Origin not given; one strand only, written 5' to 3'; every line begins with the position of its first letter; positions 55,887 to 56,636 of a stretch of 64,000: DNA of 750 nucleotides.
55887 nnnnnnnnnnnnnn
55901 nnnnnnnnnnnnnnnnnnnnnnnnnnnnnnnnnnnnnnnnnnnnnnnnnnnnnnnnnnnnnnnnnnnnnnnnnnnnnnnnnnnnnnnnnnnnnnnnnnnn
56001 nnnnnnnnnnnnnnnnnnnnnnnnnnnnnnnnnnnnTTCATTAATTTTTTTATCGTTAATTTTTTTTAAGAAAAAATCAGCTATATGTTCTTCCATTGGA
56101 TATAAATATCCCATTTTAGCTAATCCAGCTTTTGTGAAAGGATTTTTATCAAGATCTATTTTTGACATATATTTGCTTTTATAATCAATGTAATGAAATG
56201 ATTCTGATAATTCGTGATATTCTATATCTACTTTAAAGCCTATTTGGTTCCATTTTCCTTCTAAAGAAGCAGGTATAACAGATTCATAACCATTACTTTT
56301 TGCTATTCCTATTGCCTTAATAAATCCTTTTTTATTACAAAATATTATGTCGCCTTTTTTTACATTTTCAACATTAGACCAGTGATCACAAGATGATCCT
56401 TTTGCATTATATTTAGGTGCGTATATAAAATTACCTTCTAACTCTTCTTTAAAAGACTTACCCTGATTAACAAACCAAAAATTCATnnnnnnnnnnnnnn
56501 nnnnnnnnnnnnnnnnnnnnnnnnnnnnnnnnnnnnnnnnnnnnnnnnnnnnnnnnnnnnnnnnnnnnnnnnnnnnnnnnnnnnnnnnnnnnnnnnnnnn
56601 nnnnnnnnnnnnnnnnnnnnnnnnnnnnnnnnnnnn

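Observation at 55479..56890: NUDIX hydrolase translationally coupled to a PUA/EVE-like-HNH nuclease: candidate two-gene modification-dependent defence module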

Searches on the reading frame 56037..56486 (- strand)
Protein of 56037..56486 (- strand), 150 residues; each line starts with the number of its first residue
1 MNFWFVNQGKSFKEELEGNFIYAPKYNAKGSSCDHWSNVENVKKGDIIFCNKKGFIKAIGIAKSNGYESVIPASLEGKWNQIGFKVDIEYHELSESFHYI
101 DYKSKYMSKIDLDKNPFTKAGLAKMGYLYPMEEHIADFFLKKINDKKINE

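Call 59: search_dna_similar(query=window:56037-56486:-, collection=plasmids, mode=protein, max_evalue=0.00001, max_rows=60)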
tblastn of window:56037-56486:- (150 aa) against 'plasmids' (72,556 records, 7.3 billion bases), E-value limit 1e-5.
Records with a match: 79; places in all: 79; records where one place covers at least 80% of the query: 79.
Best place of each record, by identity: <60% 79.
By first word of the organism name: Bacillus 70; Priestia 3; Acinetobacter 2; Niallia 1; Peribacillus 1; Nicoliella 1; Sphingomonas 1.
By predicted mobility (MOB-suite, as given by PLSDB): non-mobilizable 72; conjugative 5; mobilizable 2.
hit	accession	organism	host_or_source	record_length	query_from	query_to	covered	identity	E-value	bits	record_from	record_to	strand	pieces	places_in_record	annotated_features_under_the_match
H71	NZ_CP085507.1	Bacillus cereus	soil sample,soil from tomato plant roots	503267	1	146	97%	36.9%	9e-17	83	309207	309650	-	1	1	HNH endonuclease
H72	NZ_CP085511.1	Bacillus cereus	soil sample,soil from tomato plant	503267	1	146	97%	36.9%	9e-17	83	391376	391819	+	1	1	HNH endonuclease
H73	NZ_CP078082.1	Bacillus tropicus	Cell culture,soil sample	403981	1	146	97%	35.8%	2e-17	84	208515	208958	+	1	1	HNH endonuclease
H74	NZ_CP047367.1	Bacillus nitratireducens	Solanum lycopersicum L.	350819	1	146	97%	35.8%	3e-17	84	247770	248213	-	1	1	HNH endonuclease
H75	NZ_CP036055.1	Bacillus toyonensis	cell culture,soil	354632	1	146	97%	35.8%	4e-17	84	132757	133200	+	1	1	HNH endonuclease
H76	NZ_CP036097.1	Bacillus toyonensis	cell culture,soil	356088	1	146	97%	35.8%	4e-17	84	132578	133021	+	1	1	HNH endonuclease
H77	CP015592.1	Bacillus cereus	whole organism,garden soil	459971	1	146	97%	35.1%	2e-17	85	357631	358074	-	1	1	none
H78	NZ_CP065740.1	Bacillus tropicus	-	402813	1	146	88%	38.8%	9e-8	98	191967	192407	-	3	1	hypothetical protein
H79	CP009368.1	Bacillus cereus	-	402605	1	146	88%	38.8%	9e-8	98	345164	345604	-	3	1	none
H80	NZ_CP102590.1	Niallia taxi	-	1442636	1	148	99%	33.8%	7e-9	60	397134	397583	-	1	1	none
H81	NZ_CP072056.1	Bacillus mycoides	cell culture,soil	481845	1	150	100%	32.9%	6e-12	69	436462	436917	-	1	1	HNH endonuclease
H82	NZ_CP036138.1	Bacillus mycoides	cell culture,soil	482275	1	150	100%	32.9%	6e-12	69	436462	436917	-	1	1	HNH endonuclease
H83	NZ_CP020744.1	Bacillus mycoides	whole organism,soil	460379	1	150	100%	32.9%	7e-12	69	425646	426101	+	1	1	HNH endonuclease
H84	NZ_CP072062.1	Bacillus mycoides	cell culture,soil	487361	1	150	100%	32.9%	7e-12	69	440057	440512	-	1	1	HNH endonuclease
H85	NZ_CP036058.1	Bacillus mycoides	cell culture,soil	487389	1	150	100%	32.9%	7e-12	69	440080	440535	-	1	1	HNH endonuclease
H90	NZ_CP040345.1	Bacillus albus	Apostichopus japonicus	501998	1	150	100%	32.2%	7e-11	66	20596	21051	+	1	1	HNH endonuclease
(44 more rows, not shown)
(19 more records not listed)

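Call 61: get_annotated_region(hit=H81, flank=4000)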
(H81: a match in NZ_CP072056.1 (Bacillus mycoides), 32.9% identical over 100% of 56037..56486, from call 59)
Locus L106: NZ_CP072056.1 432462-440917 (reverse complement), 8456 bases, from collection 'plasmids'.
description: Bacillus mycoides strain JAS85/1 plasmid pBM482, complete sequence
organism: Bacillus mycoides (NCBI taxid 1405)
taxonomy: Bacteria; Bacillota; Bacilli; Bacillales; Bacillaceae; Bacillus; Bacillus mycoides
host: -; source: cell culture,soil; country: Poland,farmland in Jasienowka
typing (MOB-suite, as given by PLSDB): non-mobilizable; replicon rep_cluster_125; mating-pair formation MPF_T
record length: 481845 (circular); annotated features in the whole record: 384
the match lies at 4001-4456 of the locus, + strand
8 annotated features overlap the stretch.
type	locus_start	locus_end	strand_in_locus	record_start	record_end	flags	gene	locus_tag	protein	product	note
CDS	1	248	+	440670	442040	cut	-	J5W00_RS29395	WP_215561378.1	lytic polysaccharide monooxygenase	-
CDS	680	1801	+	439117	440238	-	tnpB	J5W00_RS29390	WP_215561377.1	IS200/IS605 family element RNA-guided endonuclease TnpB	-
CDS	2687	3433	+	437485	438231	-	-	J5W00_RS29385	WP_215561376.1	zeta toxin family protein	-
CDS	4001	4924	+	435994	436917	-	-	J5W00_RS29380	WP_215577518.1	HNH endonuclease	-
CDS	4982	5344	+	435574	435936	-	-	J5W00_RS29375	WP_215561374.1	hypothetical protein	-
CDS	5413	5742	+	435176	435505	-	-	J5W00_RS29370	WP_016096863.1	nucleotide pyrophosphohydrolase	-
CDS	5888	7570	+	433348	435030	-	-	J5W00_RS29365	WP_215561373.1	DUF2075 domain-containing protein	-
CDS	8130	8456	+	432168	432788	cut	-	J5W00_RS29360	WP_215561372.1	DsbA family protein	-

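Call 62: get_annotated_region(hit=H90, flank=3500)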
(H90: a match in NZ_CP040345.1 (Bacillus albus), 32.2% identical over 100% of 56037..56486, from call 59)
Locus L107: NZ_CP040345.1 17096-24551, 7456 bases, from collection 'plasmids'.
description: Bacillus albus strain DLOU-Yingkou plasmid unnamed1, complete sequence
organism: Bacillus albus (NCBI taxid 2026189)
taxonomy: Bacteria; Bacillota; Bacilli; Bacillales; Bacillaceae; Bacillus; Bacillus albus
host: -; source: Apostichopus japonicus; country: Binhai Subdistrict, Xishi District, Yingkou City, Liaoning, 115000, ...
typing (MOB-suite, as given by PLSDB): conjugative; replicon rep_cluster_125; relaxase MOBP; mating-pair formation MPF_T
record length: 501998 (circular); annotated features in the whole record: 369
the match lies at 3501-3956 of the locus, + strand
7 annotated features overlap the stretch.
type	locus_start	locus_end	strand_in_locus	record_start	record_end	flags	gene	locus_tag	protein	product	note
CDS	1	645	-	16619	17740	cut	tnpB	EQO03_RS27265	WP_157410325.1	IS200/IS605 family element RNA-guided endonuclease TnpB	-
CDS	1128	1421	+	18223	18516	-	-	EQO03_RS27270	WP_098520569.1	metalloregulator ArsR/SmtB family transcription factor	GO:0006355 - regulation of DNA-templated transcription [Evidence IEA]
CDS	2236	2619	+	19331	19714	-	-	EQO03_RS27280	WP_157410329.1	(deoxy)nucleoside triphosphate pyrophosphohydrolase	-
CDS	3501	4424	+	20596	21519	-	-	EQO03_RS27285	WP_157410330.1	HNH endonuclease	-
CDS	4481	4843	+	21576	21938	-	-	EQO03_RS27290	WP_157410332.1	hypothetical protein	-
CDS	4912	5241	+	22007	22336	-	-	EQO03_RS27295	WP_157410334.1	nucleotide pyrophosphohydrolase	-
CDS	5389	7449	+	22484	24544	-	-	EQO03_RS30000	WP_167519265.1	GIY-YIG nuclease family protein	-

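Call 63: search_protein_families(library=padloc, proteins=[L107:4481-4843:+, L107:4912-5241:+, L107:5389-7449:+, L107:2236-2619:+, L107:3501-4424:+], max_evalue=0.001)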
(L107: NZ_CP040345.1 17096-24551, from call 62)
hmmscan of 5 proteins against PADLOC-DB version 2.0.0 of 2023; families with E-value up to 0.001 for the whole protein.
L107:4481-4843:+ (120 aa): 0 families

L107:4912-5241:+ (109 aa): 0 families

L107:5389-7449:+ (686 aa): 5 families
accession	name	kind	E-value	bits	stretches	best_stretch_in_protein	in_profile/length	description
PDLC04925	PDC-S14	-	3e-09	34.3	1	41-114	75-149/301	-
PDLC02361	PifA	-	5.2e-07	26.6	1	162-264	14-114/720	PifA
PDLC02209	QatA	-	1.1e-06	25.6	1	157-267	3-105/646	-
PDLC04923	PDC-S14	-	1.2e-06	25.8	1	42-109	85-153/320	-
PDLC04922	PDC-S14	-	2e-05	22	1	34-107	49-123/305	-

L107:2236-2619:+ (127 aa): 1 family
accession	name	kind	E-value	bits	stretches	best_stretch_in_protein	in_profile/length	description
PDLC04899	PDC-S07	-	2.5e-51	170.9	1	1-127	3-128/135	-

L107:3501-4424:+ (307 aa): 3 families
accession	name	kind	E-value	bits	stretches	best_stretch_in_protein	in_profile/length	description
PDLC04132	HNH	-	6.3e-25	85.8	1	144-275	106-236/286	-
PDLC03546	HNH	-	3.8e-16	56.9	1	181-265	148-232/282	Type II restriction enzyme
PDLC03529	REase_II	-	6.5e-07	26.9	1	203-267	281-344/389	Type II restriction enzyme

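Call 69: search_solved_structures(query=L107:4912-5241:+, max_evalue=0.001, show_alignments=0)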
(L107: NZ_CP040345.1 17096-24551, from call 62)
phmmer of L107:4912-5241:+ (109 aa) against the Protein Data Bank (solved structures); distinct sequences matched with E-value up to 0.001: 10.
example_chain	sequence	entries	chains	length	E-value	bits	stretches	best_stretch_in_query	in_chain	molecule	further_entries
4qgp_A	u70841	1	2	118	1.9e-22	82.6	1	1-98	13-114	pyrophosphatase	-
6sqw_A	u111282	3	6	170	1.1e-18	70.5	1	2-109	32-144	dCTP pyrophosphatase 1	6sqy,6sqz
2a3q_A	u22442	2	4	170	1.1e-18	70.5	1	2-109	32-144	hypothetical protein | Protein RS21-C6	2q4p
2oie_A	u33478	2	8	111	9.2e-15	58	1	2-88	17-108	RS21-C6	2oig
7mu5_A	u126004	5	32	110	1.3e-14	57.5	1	2-95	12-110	dCTP pyrophosphatase 1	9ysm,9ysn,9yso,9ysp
4dk4_A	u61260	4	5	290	8.1e-05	26.1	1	14-84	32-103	Deoxyuridine triphosphatase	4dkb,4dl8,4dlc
4dk2_A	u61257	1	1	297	8.3e-05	26.1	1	14-84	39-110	Deoxyuridine triphosphatase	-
5ie9_A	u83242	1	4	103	0.00017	25.1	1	1-84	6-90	Nucleotide pyrophosphohydrolase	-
1ogk_A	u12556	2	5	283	0.00034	24.1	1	10-69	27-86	DEOXYURIDINE TRIPHOSPHATASE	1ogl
2gta_A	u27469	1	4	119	0.00069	23.1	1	2-87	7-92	Hypothetical protein ypjD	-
